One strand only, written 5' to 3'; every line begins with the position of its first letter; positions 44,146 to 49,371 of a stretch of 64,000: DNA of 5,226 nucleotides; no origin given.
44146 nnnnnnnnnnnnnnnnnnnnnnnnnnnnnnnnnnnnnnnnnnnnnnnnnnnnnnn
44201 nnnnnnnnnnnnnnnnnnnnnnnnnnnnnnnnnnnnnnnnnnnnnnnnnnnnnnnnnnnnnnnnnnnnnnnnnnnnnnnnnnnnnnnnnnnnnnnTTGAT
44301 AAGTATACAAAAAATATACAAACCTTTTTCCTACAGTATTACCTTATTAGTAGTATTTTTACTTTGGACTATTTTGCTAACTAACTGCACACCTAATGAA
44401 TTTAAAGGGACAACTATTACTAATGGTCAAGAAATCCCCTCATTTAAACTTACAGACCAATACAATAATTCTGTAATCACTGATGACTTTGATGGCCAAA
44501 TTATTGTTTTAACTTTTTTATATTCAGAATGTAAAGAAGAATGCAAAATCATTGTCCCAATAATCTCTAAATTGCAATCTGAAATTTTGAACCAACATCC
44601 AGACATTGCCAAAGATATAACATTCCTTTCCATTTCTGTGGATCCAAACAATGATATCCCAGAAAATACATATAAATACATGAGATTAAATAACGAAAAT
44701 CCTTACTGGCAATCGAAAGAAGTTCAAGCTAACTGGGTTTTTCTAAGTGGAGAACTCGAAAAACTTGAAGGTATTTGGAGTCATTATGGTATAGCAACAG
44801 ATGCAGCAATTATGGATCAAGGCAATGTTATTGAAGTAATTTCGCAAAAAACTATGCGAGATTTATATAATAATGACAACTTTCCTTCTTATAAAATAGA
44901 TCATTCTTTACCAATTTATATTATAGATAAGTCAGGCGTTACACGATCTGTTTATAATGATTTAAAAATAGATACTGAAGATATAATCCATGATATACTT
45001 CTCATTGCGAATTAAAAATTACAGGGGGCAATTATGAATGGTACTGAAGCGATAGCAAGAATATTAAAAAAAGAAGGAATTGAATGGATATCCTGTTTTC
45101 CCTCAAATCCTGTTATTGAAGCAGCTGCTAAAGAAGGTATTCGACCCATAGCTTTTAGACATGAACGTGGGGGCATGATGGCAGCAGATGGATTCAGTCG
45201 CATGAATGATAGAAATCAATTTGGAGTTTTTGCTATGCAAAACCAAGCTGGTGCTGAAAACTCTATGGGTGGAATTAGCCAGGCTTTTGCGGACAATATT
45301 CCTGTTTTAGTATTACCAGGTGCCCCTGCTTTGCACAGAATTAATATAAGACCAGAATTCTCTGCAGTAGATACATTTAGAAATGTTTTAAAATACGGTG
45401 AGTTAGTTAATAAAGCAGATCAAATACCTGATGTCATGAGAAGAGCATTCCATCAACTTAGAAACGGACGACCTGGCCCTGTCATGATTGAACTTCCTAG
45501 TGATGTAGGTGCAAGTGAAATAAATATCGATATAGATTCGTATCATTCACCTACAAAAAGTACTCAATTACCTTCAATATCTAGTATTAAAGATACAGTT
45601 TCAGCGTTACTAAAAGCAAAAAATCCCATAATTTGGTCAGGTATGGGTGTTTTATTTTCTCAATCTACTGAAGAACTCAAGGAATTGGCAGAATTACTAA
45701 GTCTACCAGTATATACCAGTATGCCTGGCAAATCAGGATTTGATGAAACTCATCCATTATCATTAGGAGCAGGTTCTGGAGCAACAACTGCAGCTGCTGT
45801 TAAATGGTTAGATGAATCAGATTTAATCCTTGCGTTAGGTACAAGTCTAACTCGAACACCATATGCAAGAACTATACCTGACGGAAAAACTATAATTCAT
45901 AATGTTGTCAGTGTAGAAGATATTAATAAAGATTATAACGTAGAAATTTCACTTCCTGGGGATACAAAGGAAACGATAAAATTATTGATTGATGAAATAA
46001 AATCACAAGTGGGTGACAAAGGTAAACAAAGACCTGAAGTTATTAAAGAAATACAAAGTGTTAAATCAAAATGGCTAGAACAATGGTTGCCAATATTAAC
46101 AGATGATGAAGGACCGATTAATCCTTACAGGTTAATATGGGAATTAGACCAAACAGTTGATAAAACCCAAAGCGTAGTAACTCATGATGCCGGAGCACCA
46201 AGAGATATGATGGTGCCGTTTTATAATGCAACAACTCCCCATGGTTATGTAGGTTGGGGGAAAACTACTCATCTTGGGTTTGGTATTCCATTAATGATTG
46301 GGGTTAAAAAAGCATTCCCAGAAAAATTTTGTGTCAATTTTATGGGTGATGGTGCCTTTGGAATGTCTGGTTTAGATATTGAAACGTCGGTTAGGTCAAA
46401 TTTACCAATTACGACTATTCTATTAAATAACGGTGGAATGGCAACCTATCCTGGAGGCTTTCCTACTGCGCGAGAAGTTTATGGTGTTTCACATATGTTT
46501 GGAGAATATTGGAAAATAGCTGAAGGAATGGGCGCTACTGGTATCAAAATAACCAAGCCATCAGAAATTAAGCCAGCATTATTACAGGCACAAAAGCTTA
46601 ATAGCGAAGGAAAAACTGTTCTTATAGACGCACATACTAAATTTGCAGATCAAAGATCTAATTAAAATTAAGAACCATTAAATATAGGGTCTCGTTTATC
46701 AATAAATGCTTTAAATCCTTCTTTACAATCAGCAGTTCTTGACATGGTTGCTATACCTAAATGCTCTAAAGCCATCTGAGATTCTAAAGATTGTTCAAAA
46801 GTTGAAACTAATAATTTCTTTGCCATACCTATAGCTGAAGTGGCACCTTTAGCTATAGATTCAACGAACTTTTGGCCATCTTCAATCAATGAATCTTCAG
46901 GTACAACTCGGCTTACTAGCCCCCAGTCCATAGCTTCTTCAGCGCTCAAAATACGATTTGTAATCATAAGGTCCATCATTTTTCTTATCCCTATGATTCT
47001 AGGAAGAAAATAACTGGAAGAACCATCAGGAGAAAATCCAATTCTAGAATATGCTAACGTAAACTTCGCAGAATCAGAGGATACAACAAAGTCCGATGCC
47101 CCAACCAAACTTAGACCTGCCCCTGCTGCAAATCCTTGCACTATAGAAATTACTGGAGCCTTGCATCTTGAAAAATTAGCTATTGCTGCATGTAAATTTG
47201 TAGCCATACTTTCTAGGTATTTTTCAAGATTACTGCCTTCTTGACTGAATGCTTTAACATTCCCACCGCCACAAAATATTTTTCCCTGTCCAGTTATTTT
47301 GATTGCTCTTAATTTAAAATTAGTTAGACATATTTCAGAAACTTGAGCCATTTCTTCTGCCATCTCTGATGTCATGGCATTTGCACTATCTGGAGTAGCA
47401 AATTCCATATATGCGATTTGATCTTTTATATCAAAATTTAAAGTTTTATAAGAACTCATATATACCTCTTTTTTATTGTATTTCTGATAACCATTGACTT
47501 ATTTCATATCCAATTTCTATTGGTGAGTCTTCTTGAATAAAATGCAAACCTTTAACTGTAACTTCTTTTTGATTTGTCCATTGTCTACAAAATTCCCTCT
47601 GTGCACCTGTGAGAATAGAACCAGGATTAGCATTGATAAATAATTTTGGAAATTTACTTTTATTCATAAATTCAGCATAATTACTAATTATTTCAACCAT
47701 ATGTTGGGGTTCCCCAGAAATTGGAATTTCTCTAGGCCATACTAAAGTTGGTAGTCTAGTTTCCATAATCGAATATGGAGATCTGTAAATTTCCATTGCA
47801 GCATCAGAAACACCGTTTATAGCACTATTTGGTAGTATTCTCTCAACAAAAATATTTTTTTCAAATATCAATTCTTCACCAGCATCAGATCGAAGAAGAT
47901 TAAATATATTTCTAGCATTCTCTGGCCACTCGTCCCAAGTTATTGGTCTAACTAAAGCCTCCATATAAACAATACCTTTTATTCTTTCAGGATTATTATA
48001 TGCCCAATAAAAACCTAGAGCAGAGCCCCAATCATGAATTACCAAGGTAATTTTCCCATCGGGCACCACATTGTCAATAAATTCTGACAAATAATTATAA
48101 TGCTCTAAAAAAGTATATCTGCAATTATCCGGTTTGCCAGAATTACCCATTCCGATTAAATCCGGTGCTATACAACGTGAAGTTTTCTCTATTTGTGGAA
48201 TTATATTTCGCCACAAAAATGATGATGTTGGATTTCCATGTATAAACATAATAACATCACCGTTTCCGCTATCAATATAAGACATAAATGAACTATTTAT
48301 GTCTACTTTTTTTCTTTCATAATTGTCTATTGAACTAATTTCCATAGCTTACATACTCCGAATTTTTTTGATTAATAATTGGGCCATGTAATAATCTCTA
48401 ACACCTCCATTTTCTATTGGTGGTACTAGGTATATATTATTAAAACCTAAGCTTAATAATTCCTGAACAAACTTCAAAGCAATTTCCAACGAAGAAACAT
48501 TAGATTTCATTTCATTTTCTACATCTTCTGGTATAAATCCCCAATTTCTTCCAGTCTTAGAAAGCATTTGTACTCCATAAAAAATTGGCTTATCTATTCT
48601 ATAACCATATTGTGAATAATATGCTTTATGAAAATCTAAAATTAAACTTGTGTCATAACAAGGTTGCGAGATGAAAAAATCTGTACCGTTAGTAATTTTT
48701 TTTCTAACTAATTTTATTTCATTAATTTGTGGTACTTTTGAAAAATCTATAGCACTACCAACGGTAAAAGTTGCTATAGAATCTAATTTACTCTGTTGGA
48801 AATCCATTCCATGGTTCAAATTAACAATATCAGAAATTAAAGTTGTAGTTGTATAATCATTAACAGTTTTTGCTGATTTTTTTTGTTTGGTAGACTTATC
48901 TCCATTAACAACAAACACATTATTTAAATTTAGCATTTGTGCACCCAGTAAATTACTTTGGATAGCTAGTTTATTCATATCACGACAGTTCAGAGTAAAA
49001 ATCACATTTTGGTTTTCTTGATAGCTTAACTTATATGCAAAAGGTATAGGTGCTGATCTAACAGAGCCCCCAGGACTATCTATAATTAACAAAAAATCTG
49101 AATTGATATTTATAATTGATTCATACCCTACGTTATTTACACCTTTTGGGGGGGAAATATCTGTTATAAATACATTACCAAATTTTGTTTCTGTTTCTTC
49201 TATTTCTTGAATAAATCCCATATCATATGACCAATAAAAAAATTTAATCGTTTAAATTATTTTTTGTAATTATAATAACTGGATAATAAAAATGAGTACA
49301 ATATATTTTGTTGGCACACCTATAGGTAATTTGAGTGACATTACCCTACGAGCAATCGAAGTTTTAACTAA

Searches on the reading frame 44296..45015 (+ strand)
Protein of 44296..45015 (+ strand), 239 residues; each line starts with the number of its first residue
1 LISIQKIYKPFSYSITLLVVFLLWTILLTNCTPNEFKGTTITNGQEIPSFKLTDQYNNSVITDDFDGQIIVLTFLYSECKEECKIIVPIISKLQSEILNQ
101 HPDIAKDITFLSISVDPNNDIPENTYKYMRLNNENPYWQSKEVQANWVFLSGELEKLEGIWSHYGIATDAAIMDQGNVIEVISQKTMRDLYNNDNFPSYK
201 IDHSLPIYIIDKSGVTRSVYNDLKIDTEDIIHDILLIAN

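Call 49: search_protein_families(library=pfam, proteins=[window:44296-45015:+], max_evalue=0.00001)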
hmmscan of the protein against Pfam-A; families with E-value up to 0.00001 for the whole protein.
window:44296-45015:+ (239 aa): 1 family
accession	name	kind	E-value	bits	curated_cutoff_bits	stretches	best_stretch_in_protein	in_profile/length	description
PF02630.20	SCO1-SenC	-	5.4e-16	59.2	22.8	1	49-169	3-108/134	SCO1/SenC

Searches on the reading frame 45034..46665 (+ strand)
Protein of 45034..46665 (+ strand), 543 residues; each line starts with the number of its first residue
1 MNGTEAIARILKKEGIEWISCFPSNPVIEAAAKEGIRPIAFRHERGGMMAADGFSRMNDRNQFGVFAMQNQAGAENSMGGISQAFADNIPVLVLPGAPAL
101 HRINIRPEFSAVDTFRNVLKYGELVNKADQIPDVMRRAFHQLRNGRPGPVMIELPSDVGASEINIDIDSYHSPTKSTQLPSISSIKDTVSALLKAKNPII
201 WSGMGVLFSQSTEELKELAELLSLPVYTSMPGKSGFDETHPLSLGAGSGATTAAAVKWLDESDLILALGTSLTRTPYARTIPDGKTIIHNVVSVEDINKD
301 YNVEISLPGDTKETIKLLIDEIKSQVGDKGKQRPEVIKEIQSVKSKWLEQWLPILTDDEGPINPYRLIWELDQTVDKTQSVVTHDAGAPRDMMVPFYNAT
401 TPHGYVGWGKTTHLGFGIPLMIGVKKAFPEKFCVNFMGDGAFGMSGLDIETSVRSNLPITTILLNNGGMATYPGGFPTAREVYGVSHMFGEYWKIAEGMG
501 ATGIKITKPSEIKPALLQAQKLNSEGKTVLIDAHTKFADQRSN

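Call 49: search_protein_families(library=pfam, proteins=[window:45034-46665:+], max_evalue=0.00001)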
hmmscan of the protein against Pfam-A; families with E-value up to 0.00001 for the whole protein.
window:45034-46665:+ (543 aa): 3 families
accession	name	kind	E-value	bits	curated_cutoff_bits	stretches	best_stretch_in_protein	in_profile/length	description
PF00205.28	TPP_enzyme_M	-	6.8e-28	97.5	30.4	1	185-316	1-135/137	Thiamine pyrophosphate enzyme, central domain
PF02775.26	TPP_enzyme_C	-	2.4e-25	89.5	21.9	1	385-532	1-150/151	Thiamine pyrophosphate enzyme, C-terminal TPP binding domain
PF02776.23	TPP_enzyme_N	-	6.6e-20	71.5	26.8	1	1-104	1-106/119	Thiamine pyrophosphate enzyme, N-terminal TPP binding domain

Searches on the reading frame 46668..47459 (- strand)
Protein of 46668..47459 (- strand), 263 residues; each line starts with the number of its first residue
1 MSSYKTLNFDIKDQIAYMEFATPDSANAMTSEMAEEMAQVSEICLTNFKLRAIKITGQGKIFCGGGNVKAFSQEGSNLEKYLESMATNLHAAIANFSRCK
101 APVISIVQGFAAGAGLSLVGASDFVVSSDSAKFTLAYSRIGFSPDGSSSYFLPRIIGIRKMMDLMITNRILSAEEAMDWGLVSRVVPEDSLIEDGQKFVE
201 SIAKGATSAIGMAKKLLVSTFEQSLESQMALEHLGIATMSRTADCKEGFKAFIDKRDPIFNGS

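Call 49: search_protein_families(library=pfam, proteins=[window:46668-47459:-], max_evalue=0.00001)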
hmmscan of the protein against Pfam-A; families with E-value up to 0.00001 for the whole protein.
window:46668-47459:- (263 aa): 2 families
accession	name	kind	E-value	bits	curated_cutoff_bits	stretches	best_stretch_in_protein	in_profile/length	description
PF00378.25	ECH_1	-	1.1e-52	179.4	27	1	11-262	2-250/251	Enoyl-CoA hydratase/isomerase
PF16113.10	ECH_2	-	1.3e-26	94.4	27.2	1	18-191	4-177/335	Enoyl-CoA hydratase/isomerase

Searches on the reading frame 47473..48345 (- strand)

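Call 49: search_protein_families(library=pfam, proteins=[window:47473-48345:-], max_evalue=0.00001)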
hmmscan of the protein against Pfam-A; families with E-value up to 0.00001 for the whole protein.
window:47473-48345:- (290 aa): 2 families
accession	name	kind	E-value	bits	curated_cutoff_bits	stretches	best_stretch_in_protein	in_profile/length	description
PF00561.26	Abhydrolase_1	-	2.1e-26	93.5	25.8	1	31-275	2-245/245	alpha/beta hydrolase fold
PF12697.13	Abhydrolase_6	-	4.3e-09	37.8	26.3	1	33-149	2-106/217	Alpha/beta hydrolase family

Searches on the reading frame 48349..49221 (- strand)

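Call 49: search_protein_families(library=pfam, proteins=[window:48349-49221:-], max_evalue=0.00001)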
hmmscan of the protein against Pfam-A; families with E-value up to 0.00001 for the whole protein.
window:48349-49221:- (290 aa): 1 family
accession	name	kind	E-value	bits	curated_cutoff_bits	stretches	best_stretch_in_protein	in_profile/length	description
PF02219.23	MTHFR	-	1.2e-10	41.6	24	1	38-217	38-207/287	Methylenetetrahydrofolate reductase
